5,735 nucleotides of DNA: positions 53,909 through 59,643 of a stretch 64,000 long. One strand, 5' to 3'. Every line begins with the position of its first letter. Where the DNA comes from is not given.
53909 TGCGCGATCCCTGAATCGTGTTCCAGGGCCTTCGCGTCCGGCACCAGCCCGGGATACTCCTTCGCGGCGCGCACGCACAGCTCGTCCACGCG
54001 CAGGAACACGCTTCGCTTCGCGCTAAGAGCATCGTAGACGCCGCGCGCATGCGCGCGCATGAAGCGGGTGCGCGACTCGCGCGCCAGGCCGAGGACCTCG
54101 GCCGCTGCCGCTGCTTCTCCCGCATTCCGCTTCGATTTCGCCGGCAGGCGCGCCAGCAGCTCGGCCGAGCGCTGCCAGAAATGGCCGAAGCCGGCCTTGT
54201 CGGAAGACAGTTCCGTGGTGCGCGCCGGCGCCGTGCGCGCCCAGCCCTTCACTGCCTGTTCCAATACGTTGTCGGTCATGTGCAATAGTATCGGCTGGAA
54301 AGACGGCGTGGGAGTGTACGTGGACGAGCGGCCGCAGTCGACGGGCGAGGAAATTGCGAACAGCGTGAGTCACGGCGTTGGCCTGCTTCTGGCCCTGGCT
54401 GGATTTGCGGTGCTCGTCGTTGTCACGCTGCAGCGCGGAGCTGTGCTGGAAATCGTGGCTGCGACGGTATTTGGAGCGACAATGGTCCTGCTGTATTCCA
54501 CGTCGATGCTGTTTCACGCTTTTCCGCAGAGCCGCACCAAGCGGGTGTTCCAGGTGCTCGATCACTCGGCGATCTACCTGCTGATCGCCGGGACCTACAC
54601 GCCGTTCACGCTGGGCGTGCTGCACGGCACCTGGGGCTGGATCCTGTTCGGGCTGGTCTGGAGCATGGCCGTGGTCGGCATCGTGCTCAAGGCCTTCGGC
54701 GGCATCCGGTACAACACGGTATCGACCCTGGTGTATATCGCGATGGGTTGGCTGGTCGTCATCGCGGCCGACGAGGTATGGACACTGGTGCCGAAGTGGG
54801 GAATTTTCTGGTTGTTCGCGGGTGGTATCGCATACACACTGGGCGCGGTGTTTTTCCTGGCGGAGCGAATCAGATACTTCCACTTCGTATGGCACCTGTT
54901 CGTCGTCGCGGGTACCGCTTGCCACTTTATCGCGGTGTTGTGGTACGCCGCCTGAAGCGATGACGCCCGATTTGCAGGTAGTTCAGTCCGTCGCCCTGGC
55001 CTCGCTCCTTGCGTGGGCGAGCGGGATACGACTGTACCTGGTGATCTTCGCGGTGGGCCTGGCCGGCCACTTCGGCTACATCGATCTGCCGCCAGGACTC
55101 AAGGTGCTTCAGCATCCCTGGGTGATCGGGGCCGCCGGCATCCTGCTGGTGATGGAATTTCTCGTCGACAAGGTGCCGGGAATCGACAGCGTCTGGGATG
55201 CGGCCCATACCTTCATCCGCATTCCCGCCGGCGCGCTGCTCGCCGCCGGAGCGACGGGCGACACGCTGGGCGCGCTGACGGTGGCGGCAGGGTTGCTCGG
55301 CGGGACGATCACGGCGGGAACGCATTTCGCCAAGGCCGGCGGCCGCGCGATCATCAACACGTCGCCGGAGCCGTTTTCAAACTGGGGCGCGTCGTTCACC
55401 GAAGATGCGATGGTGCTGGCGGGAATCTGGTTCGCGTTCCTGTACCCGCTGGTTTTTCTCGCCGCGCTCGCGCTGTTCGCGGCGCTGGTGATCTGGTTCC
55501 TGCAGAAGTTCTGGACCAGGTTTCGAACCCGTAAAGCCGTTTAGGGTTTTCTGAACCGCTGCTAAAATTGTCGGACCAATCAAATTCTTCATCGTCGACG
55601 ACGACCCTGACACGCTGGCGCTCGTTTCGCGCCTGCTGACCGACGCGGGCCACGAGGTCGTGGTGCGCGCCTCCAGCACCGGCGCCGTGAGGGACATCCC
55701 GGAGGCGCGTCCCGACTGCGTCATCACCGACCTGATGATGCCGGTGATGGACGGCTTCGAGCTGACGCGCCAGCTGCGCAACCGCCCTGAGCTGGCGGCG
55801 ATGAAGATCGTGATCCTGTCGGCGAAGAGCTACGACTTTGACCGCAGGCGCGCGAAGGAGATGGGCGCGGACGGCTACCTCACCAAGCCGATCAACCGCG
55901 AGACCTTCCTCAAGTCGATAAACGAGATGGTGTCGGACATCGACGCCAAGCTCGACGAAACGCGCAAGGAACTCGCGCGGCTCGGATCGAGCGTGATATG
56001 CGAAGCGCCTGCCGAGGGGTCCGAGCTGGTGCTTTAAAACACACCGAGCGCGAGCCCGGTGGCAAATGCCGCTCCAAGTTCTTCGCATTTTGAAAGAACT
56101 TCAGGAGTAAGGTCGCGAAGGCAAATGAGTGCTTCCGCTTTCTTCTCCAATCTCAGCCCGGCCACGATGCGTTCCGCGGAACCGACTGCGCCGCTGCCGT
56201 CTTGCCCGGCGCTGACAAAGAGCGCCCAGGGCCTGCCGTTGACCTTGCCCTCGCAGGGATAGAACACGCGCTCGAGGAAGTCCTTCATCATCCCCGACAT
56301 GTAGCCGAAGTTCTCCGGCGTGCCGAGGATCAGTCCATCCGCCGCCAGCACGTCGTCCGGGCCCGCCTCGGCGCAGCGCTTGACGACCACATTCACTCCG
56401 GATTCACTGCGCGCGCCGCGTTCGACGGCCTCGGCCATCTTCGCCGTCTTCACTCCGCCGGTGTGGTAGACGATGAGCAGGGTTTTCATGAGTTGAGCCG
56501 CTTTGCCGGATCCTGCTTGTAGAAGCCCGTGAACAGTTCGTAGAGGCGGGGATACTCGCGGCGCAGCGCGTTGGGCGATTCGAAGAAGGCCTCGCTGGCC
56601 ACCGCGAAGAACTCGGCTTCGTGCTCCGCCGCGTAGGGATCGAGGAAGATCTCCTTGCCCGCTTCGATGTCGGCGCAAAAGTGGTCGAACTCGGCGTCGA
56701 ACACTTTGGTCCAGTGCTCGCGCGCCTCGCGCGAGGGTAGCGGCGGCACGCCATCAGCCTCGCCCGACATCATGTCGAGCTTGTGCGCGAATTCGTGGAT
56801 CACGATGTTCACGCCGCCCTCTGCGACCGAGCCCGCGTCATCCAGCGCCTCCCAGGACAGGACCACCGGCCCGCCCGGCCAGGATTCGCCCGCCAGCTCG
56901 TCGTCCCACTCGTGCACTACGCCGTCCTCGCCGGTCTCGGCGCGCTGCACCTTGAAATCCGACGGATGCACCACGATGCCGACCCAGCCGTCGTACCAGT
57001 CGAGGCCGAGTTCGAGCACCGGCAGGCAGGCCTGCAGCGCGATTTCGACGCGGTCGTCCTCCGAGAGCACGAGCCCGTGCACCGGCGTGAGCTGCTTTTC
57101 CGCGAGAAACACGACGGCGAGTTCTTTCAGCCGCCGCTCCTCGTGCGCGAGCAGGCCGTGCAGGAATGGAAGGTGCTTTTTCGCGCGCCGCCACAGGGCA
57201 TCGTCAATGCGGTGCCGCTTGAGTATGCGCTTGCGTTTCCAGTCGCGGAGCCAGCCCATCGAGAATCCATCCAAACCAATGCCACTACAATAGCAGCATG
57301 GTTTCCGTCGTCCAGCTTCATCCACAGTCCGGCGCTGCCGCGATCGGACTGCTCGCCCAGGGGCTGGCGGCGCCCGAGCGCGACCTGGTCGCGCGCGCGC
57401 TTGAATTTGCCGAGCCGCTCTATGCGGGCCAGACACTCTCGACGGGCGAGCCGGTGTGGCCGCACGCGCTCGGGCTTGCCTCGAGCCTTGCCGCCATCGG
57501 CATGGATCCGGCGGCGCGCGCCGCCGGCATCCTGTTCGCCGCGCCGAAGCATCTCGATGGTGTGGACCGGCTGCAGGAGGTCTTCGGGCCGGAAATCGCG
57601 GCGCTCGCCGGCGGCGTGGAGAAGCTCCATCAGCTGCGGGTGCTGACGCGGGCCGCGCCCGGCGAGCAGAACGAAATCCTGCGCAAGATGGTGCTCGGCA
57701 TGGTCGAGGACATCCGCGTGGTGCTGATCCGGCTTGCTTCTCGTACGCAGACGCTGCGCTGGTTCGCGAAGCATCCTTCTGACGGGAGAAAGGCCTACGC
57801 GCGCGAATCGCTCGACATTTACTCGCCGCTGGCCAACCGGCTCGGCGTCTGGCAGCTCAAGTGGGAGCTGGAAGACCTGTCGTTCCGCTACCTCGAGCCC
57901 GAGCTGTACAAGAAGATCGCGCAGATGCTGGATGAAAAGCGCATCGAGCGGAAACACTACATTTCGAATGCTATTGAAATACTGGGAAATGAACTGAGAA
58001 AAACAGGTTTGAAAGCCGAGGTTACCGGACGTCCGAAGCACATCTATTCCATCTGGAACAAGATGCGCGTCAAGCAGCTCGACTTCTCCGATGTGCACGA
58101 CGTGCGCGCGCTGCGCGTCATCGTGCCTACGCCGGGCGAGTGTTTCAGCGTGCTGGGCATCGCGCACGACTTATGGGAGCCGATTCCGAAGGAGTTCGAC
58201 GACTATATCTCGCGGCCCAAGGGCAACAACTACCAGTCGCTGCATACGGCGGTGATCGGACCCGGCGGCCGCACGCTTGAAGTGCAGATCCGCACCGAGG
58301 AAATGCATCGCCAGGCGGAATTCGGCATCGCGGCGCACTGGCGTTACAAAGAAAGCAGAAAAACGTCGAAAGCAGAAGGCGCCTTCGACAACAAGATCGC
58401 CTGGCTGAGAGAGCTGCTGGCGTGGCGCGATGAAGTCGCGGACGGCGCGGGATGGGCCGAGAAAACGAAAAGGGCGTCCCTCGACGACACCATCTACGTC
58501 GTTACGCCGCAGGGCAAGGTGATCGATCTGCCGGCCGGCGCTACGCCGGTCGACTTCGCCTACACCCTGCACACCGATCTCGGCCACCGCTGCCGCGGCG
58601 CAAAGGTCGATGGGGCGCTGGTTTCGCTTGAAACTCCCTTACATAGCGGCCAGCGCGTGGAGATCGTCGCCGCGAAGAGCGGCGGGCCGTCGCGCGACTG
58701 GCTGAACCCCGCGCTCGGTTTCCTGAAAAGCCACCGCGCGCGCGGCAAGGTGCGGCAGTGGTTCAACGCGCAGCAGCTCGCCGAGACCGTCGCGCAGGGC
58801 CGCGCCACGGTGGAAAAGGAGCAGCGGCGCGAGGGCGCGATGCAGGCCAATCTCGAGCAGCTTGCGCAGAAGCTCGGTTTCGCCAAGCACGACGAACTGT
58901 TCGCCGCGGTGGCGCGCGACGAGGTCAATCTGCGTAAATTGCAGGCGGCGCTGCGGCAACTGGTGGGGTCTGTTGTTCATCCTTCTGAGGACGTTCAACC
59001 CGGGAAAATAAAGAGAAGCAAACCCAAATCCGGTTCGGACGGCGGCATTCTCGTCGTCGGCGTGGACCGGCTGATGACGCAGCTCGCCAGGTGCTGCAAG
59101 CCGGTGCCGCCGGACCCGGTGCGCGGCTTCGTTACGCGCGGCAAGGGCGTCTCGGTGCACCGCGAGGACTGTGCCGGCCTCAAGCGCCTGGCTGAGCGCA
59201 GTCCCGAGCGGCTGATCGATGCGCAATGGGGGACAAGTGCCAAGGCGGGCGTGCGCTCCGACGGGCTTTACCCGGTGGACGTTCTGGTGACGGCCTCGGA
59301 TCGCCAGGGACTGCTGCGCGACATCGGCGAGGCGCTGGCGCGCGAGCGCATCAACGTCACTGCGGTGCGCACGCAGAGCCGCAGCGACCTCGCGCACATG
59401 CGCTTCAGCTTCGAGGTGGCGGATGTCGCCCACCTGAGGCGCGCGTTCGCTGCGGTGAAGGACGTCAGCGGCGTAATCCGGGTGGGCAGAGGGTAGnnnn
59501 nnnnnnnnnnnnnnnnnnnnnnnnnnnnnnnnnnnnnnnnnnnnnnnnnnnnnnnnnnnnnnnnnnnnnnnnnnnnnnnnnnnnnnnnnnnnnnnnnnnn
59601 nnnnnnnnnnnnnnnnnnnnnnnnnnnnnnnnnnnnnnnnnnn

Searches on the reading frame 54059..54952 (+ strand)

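Call 41: search_protein_families(library=pfam, max_evalue=0.000001, proteins=[window:54059-54952:+])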
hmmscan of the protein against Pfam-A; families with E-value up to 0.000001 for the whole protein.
window:54059-54952:+ (298 aa): 1 family
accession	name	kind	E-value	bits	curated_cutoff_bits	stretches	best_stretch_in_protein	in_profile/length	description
PF03006.26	HlyIII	-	2.8e-39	135.5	26.2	1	97-290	5-224/224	Haemolysin-III related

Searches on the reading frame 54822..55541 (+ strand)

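Call 41: search_protein_families(library=pfam, max_evalue=0.000001, proteins=[window:54822-55541:+])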
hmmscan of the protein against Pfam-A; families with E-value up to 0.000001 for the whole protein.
window:54822-55541:+ (240 aa): 1 family
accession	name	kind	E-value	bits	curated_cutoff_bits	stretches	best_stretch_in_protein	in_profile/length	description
PF13548.11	DUF4126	-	4.9e-54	183.1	27.5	1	58-229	2-175/175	Domain of unknown function (DUF4126)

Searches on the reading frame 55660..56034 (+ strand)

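Call 41: search_protein_families(library=pfam, max_evalue=0.000001, proteins=[window:55660-56034:+])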
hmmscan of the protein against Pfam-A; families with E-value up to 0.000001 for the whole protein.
window:55660-56034:+ (125 aa): 1 family
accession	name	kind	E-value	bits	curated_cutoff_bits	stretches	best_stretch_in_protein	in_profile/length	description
PF00072.30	Response_reg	-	1.9e-20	73.5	30.2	1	5-87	30-110/111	Response regulator receiver domain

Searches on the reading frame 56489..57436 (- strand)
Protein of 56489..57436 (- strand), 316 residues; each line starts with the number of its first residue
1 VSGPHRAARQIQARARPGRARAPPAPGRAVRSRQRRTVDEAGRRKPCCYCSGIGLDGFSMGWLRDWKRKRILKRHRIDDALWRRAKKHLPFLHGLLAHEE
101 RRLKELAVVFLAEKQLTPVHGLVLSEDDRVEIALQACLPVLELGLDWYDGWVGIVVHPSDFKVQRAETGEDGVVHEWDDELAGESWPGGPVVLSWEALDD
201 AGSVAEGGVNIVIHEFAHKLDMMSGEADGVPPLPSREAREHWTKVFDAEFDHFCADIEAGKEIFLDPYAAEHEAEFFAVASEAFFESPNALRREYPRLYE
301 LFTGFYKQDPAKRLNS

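Call 41: search_protein_families(library=pfam, max_evalue=0.000001, proteins=[window:56489-57436:-])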
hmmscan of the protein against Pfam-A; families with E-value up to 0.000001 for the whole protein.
window:56489-57436:- (316 aa): 1 family
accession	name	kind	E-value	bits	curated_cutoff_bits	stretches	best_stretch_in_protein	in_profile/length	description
PF06167.18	Peptidase_M90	-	6.2e-91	304.8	26.2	1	64-307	2-243/243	Glucose-regulated metallo-peptidase M90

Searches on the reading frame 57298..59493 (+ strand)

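Call 41: search_protein_families(library=pfam, max_evalue=0.000001, proteins=[window:57298-59493:+])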
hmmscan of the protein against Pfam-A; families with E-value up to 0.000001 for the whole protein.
window:57298-59493:+ (732 aa): 4 families
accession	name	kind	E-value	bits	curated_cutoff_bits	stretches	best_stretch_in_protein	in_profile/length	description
PF13328.12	HD_4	-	1.4e-47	161.7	27.2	1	34-185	1-156/156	HD domain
PF04607.23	RelA_SpoT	-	7.6e-40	136.1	27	1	244-354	1-112/113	Region found in RelA / SpoT proteins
PF02824.27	TGS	-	8.4e-22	77.4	22.2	1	399-457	1-59/60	TGS domain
PF13291.12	ACT_4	-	1.3e-17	64.7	27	1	656-731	3-80/80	ACT domain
